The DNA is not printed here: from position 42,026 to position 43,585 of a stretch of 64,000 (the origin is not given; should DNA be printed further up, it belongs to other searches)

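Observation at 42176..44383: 735-aa RpoH-like sigma factor carrying four tandem about 58-aa repeats at its N-terminus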

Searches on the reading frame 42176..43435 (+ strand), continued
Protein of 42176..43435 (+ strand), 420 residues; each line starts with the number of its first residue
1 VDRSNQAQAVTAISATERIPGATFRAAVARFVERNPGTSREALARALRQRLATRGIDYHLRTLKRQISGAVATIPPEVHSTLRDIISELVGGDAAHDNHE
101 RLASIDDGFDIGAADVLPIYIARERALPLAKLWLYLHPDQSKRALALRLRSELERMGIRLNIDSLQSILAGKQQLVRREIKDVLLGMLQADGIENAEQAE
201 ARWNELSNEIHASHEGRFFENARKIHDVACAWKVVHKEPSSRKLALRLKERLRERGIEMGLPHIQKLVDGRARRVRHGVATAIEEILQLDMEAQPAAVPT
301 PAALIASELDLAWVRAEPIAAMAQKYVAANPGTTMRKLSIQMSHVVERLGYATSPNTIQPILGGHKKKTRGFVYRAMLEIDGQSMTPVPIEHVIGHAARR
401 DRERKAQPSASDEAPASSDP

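Call 49: search_protein_families(library=pfam, alignment_id=A3, max_evalue=0.001)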
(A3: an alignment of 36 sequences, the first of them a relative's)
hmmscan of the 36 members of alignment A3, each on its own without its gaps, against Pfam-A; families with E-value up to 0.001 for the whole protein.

A. member 1, P0043 (917 aa): 3 families
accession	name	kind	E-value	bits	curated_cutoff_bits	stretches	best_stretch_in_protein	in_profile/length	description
PF04542.20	Sigma70_r2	-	2.5e-20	72.5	24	1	673-742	1-71/71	Sigma-70 region 2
PF04545.22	Sigma70_r4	-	3.4e-16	58.9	24.1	1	839-892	1-50/50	Sigma-70, region 4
PF04539.22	Sigma70_r3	-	3.2e-09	37.2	25.3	1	752-825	2-76/78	Sigma-70 region 3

B. families by the number of members that match (of 36 scanned): 8 families
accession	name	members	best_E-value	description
PF04542.20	Sigma70_r2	31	4.6e-24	Sigma-70 region 2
PF04545.22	Sigma70_r4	30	1.1e-20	Sigma-70, region 4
PF04539.22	Sigma70_r3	27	6.8e-23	Sigma-70 region 3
PF00140.25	Sigma70_r1_2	19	4.3e-16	Sigma-70 factor, region 1.2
PF08281.18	Sigma70_r4_2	3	0.00028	Sigma-70, region 4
PF13560.12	HTH_31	1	0.00025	Helix-turn-helix domain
PF22083.2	I-HmuI_NUMOD-like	1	0.0003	DNA endonuclease I-HmuI-like, NUMOD-like domain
PF02601.20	Exonuc_VII_L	1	0.00075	Exonuclease VII, large subunit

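Call 56: search_protein_families(library=padloc, proteins=[window:42176-43435:+], max_evalue=0.01)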
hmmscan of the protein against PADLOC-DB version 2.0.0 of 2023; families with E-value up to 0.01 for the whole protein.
window:42176-43435:+ (420 aa): 0 families

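Call 57: search_protein_families(library=phrogs, proteins=[window:42176-43435:+], max_evalue=0.01)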
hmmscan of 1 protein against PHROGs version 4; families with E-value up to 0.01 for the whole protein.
window:42176-43435:+ (420 aa): 0 families

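Call 63: search_protein_families(library=pfam, proteins=[L014:4583-5947:+, L020:7417-7860:+, L015:8724-9968:+, L022:1731-2987:+, L018:7264-8193:+], max_evalue=0.0001)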
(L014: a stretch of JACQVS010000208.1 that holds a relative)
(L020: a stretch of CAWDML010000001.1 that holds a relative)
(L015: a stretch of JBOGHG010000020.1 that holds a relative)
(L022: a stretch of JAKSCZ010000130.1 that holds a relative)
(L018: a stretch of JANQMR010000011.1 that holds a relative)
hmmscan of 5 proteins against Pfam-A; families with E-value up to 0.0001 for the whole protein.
L014:4583-5947:+ (455 aa): 8 families
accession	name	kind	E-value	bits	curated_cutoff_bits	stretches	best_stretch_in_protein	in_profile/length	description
PF10609.15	ParA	-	1.5e-89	300.1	27.1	1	100-331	2-245/246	NUBPL iron-transfer P-loop NTPase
PF06155.17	GBBH-like_N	-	6.8e-25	88.1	22.8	1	359-439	7-85/85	Gamma-butyrobetaine hydroxylase-like, N-terminal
PF01883.24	FeS_assembly_P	-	4e-20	72.3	23.5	1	9-79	2-71/73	Iron-sulfur cluster assembly protein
PF01656.29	CbiA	-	1.8e-14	54.2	25.4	1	106-311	3-125/125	CobQ/CobB/MinD/ParA nucleotide binding domain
PF13614.12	AAA_31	-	4.3e-08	33.8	27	1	102-140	2-40/177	AAA domain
PF00142.24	Fer4_NifH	-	9.6e-08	32.2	25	0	109-140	7-38/271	4Fe-4S iron sulfur cluster binding proteins, NifH/frxC family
PF09140.17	MipZ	-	4.6e-06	26.6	20.7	1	103-140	2-39/262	ATPase MipZ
PF02374.21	ArsA_ATPase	-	2.5e-05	24.1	24.3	1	107-136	6-35/305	Anion-transporting ATPase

L020:7417-7860:+ (148 aa): 4 families
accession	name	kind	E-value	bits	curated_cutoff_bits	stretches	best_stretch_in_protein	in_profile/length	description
PF02082.26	Rrf2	-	7.5e-34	117.2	30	1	4-131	1-129/132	Iron-dependent Transcriptional regulator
PF01978.25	TrmB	-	1.8e-06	28.1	25.6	1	25-69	22-66/68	Sugar-specific transcriptional regulator TrmB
PF12802.13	MarR_2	-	2.4e-06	28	27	1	14-59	10-56/61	MarR family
PF09339.16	HTH_IclR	-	1.3e-05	25.3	22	1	21-56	14-49/52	IclR helix-turn-helix domain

L015:8724-9968:+ (415 aa): 5 families
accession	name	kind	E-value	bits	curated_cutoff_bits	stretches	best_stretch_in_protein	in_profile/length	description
PF10609.15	ParA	-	1.3e-94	316.7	27.1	1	39-283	2-245/246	NUBPL iron-transfer P-loop NTPase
PF06155.17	GBBH-like_N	-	2.3e-22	80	22.8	1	331-413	5-85/85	Gamma-butyrobetaine hydroxylase-like, N-terminal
PF01656.29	CbiA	-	9.1e-11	42.2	25.4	1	43-87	1-44/125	CobQ/CobB/MinD/ParA nucleotide binding domain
PF13614.12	AAA_31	-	2.5e-09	37.8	27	1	42-79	3-40/177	AAA domain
PF09140.17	MipZ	-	8.5e-07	29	20.7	1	41-79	1-39/262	ATPase MipZ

L022:1731-2987:+ (419 aa): 5 families
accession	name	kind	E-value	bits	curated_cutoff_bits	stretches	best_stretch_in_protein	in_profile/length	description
PF10609.15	ParA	-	2.9e-93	312.3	27.1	1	43-286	2-244/246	NUBPL iron-transfer P-loop NTPase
PF06155.17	GBBH-like_N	-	1.6e-21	77.2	22.8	1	334-417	4-85/85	Gamma-butyrobetaine hydroxylase-like, N-terminal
PF01656.29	CbiA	-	9e-12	45.5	25.4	1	48-89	2-43/125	CobQ/CobB/MinD/ParA nucleotide binding domain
PF13614.12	AAA_31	-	5e-09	36.8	27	1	45-83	2-40/177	AAA domain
PF09140.17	MipZ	-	1.1e-06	28.6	20.7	1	45-83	1-39/262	ATPase MipZ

L018:7264-8193:+ (310 aa): 2 families
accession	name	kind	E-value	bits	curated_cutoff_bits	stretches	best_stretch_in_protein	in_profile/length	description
PF00462.30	Glutaredoxin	-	1.4e-17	64.1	22.9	1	22-86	1-60/60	Glutaredoxin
PF00581.25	Rhodanese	-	1.1e-16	61.5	22.2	1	211-300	1-100/102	Rhodanese-like domain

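Call 65: search_protein_families(library=pfam, alignment_id=A1, max_evalue=1)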
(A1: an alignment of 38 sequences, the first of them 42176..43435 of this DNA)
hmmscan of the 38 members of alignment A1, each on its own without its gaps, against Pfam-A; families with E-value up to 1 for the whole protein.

A. member 1, window:42176-43435:+ (420 aa): 4 families
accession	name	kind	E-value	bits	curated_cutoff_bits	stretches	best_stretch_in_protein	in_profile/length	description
PF24266.1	HTH_HVO_0163_N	-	0.0011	19.4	31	1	24-66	3-43/70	HVO_0163, N-terminal HTH domain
PF05036.18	SPOR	-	0.0043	17.8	21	0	39-60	13-34/76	SPOR domain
PF24654.2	CEP76_N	-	0.089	13.6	27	0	77-97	14-34/60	CEP76 N-terminal domain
PF10815.13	ComZ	-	0.25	11.8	22.2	0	150-169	18-37/55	ComZ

B. families by the number of members that match (of 38 scanned): 36 families (the first 25 are shown)
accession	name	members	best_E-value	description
PF24266.1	HTH_HVO_0163_N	5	0.0011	HVO_0163, N-terminal HTH domain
PF00610.27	DEP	4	0.0035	Domain found in Dishevelled, Egl-10, and Pleckstrin (DEP)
PF05036.18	SPOR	4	0.0043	SPOR domain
PF22083.2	I-HmuI_NUMOD-like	3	0.03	DNA endonuclease I-HmuI-like, NUMOD-like domain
PF20075.5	DUF6471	3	0.033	Domain of unknown function (DUF6471)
PF02467.21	Whib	2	3.6e-13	Transcription factor WhiB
PF00140.25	Sigma70_r1_2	2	5.9e-11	Sigma-70 factor, region 1.2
PF08461.16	HTH_12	2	0.017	Ribonuclease R winged-helix domain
PF25448.1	DUF7897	2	0.018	Domain of unknown function (DUF7897)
PF14528.11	LAGLIDADG_3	2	0.039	LAGLIDADG-like domain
PF13676.11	TIR_2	2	0.13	TIR domain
PF20823.2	Cmr2_Zn-bd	2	0.15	CRISPR RNA silencing complex Cmr2 subunit, Zn-binding domain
PF04542.20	Sigma70_r2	1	6.3e-17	Sigma-70 region 2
PF04545.22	Sigma70_r4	1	1.3e-11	Sigma-70, region 4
PF13812.12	PPR_3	1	0.001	Pentatricopeptide repeat domain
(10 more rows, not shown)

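Call 68: find_encoding_contigs(protein=P0017, flank=6000, max_places=2)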
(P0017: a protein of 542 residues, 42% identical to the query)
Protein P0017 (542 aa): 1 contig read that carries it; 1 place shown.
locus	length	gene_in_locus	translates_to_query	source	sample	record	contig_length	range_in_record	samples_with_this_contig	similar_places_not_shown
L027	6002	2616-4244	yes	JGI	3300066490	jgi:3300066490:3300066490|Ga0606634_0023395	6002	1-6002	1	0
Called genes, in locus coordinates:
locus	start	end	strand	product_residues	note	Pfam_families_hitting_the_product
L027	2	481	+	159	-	?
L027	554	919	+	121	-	PF13473:Cupredoxin_1 (weak), PF00127:Copper-bind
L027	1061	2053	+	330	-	PF01040:UbiA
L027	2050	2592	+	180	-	-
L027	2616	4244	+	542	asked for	PF02467:Whib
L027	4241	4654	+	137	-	PF13187:Fer4_9 (faint), PF14697:Fer4_21 (faint), PF13484:Fer4_16 (faint), PF12797:Fer4_2 (faint), PF12837:Fer4_6 (faint), PF13237:Fer4_10 (faint), PF12838:Fer4_7, PF00037:Fer4 (weak)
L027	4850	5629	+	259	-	PF12840:HTH_20, PF25213:HVO_A0261_N (weak), PF01022:HTH_5, PF12802:MarR_2 (weak)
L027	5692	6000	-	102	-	?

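Call 69: find_encoding_contigs(protein=P0041, flank=6000, max_places=2)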
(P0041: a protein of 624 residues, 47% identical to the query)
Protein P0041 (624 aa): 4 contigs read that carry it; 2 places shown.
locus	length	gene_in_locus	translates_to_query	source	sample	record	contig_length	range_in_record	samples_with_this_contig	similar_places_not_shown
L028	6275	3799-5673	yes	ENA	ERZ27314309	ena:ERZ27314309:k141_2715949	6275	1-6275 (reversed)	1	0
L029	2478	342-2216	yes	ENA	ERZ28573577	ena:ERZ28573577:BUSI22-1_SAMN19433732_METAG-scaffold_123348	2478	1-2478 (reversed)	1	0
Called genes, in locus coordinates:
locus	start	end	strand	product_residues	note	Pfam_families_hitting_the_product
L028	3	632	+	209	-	?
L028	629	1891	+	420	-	PF00155:Aminotran_1_2, PF00266:Aminotran_5, PF01212:Beta_elim_lyase (weak), PF01041:DegT_DnrJ_EryC1 (weak), PF01053:Cys_Met_Meta_PP (weak)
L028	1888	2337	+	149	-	PF01592:NifU_N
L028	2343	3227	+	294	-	PF01883:FeS_assembly_P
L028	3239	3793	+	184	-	PF00581:Rhodanese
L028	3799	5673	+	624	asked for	PF04542:Sigma70_r2, PF04545:Sigma70_r4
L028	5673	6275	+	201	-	?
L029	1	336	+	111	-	?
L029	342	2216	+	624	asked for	PF04542:Sigma70_r2, PF04545:Sigma70_r4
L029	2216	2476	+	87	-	?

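Call 70: find_encoding_contigs(protein=P0036, flank=8000, max_places=1)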
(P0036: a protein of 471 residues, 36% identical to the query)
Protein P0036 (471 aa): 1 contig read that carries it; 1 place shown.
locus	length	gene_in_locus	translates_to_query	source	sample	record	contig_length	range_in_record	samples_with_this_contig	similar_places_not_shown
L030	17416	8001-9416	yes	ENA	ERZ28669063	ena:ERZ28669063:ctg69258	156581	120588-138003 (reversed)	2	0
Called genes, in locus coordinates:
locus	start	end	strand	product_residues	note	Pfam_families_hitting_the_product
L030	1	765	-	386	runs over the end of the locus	PF13936:HTH_38, PF00665:rve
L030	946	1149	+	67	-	-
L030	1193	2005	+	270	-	PF12762:DDE_Tnp_IS1595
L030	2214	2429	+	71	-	-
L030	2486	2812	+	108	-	PF01521:Fe-S_biosyn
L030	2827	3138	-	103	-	-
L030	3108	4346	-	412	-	PF06782:UPF0236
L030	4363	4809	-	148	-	PF20586:DUF6788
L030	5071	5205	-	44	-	-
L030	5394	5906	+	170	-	-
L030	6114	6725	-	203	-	PF01022:HTH_5 (weak), PF01047:MarR (weak), PF08279:HTH_11 (faint), PF09339:HTH_IclR (weak), PF12802:MarR_2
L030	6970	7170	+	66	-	-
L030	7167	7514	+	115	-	-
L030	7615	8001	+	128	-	-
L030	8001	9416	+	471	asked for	-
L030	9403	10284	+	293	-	PF04542:Sigma70_r2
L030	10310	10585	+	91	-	PF04539:Sigma70_r3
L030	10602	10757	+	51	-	PF04545:Sigma70_r4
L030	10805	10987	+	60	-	-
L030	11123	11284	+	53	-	-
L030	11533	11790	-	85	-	-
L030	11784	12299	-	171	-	PF00872:Transposase_mut, PF10551:MULE (weak)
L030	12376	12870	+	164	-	-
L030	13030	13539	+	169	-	PF00216:Bac_DNA_binding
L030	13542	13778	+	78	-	PF03965:Penicillinase_R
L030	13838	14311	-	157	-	PF13564:DoxX_2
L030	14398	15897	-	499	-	PF00144:Beta-lactamase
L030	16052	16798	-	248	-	PF03050:DDE_Tnp_IS66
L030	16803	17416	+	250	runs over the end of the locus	-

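Call 74: search_protein_families(library=pfam, alignment_id=A5, max_evalue=0.00001)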
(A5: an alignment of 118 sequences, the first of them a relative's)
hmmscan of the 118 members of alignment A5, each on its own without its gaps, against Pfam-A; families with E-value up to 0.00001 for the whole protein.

A. member 1, L002:3672-6365:+ (898 aa): 16 families
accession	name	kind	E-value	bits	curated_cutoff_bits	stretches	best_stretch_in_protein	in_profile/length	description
PF13424.12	TPR_12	-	4.6e-81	267.5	30.1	7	704-778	2-76/77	Tetratricopeptide repeat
PF13374.12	TPR_10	-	2.4e-65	215.3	27.5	4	705-744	2-41/42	Tetratricopeptide repeat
PF24885.1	TPR_NPHP3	-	1e-46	159.7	100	3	578-695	98-215/239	Nephrocystin-3 TPR domain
PF00069.31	Pkinase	-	6.9e-41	140.8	31.7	1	113-361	2-253/263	Protein kinase domain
PF13176.12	TPR_7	-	2.3e-31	105.6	27.9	0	749-780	1-32/36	Tetratricopeptide repeat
PF00515.34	TPR_1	-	2.3e-30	103.6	27.8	0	837-857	7-27/34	Tetratricopeptide repeat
PF07714.23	PK_Tyr_Ser-Thr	-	1.7e-26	93.5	23.1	1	114-338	3-234/258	Protein tyrosine and serine/threonine kinase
PF07719.23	TPR_2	-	2.8e-25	86.7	27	0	621-651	1-31/34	Tetratricopeptide repeat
PF13181.12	TPR_8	-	4.8e-23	79.7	25.7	0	836-858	6-28/34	Tetratricopeptide repeat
PF17874.7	TPR_MalT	-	3.3e-20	73.1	45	1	746-878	79-206/336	MalT-like TPR region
PF13428.12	TPR_14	-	1.5e-15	56.6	23.5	0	836-858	6-28/44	Tetratricopeptide repeat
PF07721.20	TPR_4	-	1.6e-13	50.3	27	0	793-812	5-24/26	Tetratricopeptide repeat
PF13432.12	TPR_16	-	3.7e-11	43.7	32.7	0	752-819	2-61/65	Tetratricopeptide repeat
PF13431.12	TPR_17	-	5e-11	42.4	24.4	0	743-767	9-33/34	Tetratricopeptide repeat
PF14559.12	TPR_19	-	1.1e-09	38.9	25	0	842-898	2-50/68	Tetratricopeptide repeat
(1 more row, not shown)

B. families by the number of members that match (of 118 scanned): 126 families (the first 25 are shown)
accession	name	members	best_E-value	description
PF01883.24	FeS_assembly_P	9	9.4e-23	Iron-sulfur cluster assembly protein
PF10609.15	ParA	7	4.7e-97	NUBPL iron-transfer P-loop NTPase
PF01656.29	CbiA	7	1.8e-14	CobQ/CobB/MinD/ParA nucleotide binding domain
PF13614.12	AAA_31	7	3.2e-09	AAA domain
PF00266.25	Aminotran_5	6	1.1e-152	Aminotransferase class-V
PF01458.23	SUFBD_core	6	6.3e-85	SUF system FeS cluster assembly, SufBD core domain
PF00581.25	Rhodanese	6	4.5e-20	Rhodanese-like domain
PF09140.17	MipZ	6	5.4e-07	ATPase MipZ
PF19295.5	SufBD_N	5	4.2e-18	SufBD protein N-terminal region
PF12802.13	MarR_2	5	4.6e-13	MarR family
PF06155.17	GBBH-like_N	4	6.1e-27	Gamma-butyrobetaine hydroxylase-like, N-terminal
PF01521.26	Fe-S_biosyn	4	4.9e-20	Iron-sulphur cluster biosynthesis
PF00037.32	Fer4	4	9.7e-11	4Fe-4S binding domain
PF00155.27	Aminotran_1_2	4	1.9e-10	Aminotransferase class I and II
PF12838.12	Fer4_7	4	8.2e-10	4Fe-4S dicluster domain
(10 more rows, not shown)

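Call 80: find_encoding_contigs(protein=P0086, flank=6000, max_places=2)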
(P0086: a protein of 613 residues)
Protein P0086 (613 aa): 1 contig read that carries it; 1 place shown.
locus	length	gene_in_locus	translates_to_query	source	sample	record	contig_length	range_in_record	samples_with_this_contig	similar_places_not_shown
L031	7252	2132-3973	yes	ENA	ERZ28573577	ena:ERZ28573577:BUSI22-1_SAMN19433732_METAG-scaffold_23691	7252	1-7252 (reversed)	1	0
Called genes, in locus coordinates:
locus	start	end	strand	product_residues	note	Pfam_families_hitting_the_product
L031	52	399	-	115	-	-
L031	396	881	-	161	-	PF02082:Rrf2, PF12802:MarR_2 (faint)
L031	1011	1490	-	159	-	PF02082:Rrf2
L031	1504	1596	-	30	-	-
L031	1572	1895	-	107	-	PF01521:Fe-S_biosyn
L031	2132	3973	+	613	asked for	PF04542:Sigma70_r2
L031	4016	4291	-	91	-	PF04362:Iron_traffic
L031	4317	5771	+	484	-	PF02310:B12-binding, PF04055:Radical_SAM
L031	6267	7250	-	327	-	?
